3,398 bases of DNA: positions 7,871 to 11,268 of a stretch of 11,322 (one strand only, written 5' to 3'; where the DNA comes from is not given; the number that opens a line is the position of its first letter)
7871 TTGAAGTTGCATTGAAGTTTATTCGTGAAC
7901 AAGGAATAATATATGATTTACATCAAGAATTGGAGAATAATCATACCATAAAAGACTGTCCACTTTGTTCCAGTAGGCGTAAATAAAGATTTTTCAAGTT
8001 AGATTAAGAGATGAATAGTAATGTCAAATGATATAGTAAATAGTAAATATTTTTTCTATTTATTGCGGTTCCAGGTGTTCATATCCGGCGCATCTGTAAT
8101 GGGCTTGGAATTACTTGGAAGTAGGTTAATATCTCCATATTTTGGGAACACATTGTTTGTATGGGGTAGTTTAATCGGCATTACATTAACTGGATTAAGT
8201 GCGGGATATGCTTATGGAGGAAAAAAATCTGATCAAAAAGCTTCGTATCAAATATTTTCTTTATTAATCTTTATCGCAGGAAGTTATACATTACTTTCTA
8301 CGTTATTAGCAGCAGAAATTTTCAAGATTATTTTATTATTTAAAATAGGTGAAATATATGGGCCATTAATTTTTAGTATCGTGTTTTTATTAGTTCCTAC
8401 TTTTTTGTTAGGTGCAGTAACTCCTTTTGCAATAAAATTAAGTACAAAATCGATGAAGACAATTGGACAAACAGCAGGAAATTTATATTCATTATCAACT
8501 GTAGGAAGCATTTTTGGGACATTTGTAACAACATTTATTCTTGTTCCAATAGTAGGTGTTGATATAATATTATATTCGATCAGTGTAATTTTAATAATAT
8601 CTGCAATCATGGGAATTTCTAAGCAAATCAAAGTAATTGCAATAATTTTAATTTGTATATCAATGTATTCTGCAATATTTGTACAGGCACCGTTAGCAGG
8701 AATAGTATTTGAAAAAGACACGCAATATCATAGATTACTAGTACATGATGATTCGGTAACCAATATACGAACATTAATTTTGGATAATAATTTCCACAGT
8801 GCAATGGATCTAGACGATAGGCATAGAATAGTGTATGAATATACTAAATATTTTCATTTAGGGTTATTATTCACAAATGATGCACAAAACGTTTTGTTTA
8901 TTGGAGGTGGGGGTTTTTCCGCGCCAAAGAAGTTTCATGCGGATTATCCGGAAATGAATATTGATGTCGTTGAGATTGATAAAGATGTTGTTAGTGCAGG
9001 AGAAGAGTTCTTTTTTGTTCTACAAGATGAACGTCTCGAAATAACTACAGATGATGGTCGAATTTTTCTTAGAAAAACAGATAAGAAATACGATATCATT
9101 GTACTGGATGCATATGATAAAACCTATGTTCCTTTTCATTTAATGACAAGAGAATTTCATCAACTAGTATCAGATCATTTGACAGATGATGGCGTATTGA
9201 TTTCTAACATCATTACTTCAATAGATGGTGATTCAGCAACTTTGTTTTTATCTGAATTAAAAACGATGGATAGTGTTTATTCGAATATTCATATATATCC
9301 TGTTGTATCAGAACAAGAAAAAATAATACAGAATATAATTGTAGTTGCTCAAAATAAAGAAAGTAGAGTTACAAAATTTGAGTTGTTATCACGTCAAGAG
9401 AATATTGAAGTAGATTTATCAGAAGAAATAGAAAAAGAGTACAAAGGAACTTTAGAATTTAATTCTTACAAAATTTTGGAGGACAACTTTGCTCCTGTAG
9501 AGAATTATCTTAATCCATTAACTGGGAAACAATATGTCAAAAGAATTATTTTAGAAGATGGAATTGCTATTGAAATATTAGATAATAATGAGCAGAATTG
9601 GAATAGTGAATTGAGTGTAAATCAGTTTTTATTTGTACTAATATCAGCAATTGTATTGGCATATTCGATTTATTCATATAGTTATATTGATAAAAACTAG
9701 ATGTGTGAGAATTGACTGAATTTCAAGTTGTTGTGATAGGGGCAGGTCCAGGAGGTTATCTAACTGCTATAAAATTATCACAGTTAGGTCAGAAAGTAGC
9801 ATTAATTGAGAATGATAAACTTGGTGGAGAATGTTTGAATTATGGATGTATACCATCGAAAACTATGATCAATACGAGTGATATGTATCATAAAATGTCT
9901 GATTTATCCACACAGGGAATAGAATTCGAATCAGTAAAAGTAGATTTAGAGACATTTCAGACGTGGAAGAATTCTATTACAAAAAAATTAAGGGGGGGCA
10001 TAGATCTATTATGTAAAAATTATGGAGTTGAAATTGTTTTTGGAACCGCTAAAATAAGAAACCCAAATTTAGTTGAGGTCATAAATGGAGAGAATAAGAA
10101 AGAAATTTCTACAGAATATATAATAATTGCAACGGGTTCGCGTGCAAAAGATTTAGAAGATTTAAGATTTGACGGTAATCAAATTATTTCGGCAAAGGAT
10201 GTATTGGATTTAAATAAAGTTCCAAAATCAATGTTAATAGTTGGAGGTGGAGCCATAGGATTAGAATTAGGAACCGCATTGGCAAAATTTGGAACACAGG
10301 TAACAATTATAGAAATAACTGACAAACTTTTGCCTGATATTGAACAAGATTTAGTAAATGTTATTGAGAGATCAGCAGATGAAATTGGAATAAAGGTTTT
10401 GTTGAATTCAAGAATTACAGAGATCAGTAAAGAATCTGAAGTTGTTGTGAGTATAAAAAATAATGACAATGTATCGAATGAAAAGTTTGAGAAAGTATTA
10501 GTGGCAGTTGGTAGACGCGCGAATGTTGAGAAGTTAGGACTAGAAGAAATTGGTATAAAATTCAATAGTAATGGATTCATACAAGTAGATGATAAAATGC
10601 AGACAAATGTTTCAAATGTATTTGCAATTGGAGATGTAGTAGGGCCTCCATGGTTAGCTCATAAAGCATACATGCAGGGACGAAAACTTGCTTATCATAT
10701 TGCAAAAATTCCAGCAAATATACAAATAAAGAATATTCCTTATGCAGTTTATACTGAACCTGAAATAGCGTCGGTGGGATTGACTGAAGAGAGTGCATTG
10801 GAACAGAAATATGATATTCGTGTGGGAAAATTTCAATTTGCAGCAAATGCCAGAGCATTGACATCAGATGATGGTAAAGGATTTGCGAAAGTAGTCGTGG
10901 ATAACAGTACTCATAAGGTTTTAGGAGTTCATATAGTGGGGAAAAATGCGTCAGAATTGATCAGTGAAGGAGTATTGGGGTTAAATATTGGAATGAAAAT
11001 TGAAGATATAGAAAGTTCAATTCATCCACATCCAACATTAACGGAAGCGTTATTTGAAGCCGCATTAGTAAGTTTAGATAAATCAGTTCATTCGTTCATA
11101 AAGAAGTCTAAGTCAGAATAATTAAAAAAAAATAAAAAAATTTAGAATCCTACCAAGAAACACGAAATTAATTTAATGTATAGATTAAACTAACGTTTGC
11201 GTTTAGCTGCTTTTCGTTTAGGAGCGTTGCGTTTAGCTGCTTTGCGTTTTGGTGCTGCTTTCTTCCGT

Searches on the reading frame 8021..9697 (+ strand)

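Call 39: search_protein_families(library=pfam, proteins=[window:8021-9697:+])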
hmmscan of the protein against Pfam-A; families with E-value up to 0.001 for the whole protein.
window:8021-9697:+ (559 aa): 1 family
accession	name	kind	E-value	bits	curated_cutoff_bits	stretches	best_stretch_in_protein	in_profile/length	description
PF01564.23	Spermine_synth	-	2.6e-14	53.6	22.9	1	278-395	9-130/186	Spermine/spermidine synthase domain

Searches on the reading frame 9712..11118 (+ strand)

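Call 39: search_protein_families(library=pfam, proteins=[window:9712-11118:+])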
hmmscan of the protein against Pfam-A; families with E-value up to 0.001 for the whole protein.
window:9712-11118:+ (469 aa): 18 families
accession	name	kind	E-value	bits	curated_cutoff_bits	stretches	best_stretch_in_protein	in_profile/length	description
PF07992.20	Pyr_redox_2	-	4.3e-72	243.4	26.1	1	4-323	1-291/291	Pyridine nucleotide-disulphide oxidoreductase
PF02852.28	Pyr_redox_dim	-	2.3e-38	131.2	25.3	1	342-450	1-109/110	Pyridine nucleotide-disulphide oxidoreductase, dimerisation domain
PF00070.33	Pyr_redox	-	6.2e-22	78.4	22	1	174-249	2-78/82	Pyridine nucleotide-disulphide oxidoreductase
PF13738.12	Pyr_redox_3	-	1.6e-17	64.2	30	1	7-307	1-305/305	Pyridine nucleotide-disulphide oxidoreductase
PF03486.20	HI0933_like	-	1e-12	48.5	50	1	5-84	2-79/244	HI0933-like protein Rossmann domain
PF01494.25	FAD_binding_3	-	3.7e-09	36.7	22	0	4-34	2-32/349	FAD binding domain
PF01266.30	DAO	-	4.9e-09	36.6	27.9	0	6-38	2-35/353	FAD dependent oxidoreductase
PF01134.28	GIDA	-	1.7e-08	34.4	22.1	1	5-143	1-150/391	Glucose inhibited division protein A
PF13450.12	NAD_binding_8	-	2.1e-08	34.7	21.9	0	8-43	1-37/68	NAD(P)-binding Rossmann-like domain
PF12831.13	FAD_oxidored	-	5.4e-07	29.7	27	1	5-113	1-110/416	FAD dependent oxidoreductase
PF00890.30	FAD_binding_2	-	3.9e-06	26.7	20.4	1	6-36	2-32/414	FAD binding domain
PF02254.24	TrkA_N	-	5.7e-06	27.1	23.8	0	175-223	2-50/116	TrkA-N domain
PF03721.20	UDPG_MGDP_dh_N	-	1.4e-05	25.2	27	0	175-236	4-65/187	UDP-glucose/GDP-mannose dehydrogenase family, NAD binding domain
PF13241.12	NAD_binding_7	-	3.7e-05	24.7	22.1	0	172-257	8-77/104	Putative NAD(P)-binding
PF01946.23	Thi4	-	6.3e-05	22.8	26.2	0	3-39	17-55/235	Thi4 family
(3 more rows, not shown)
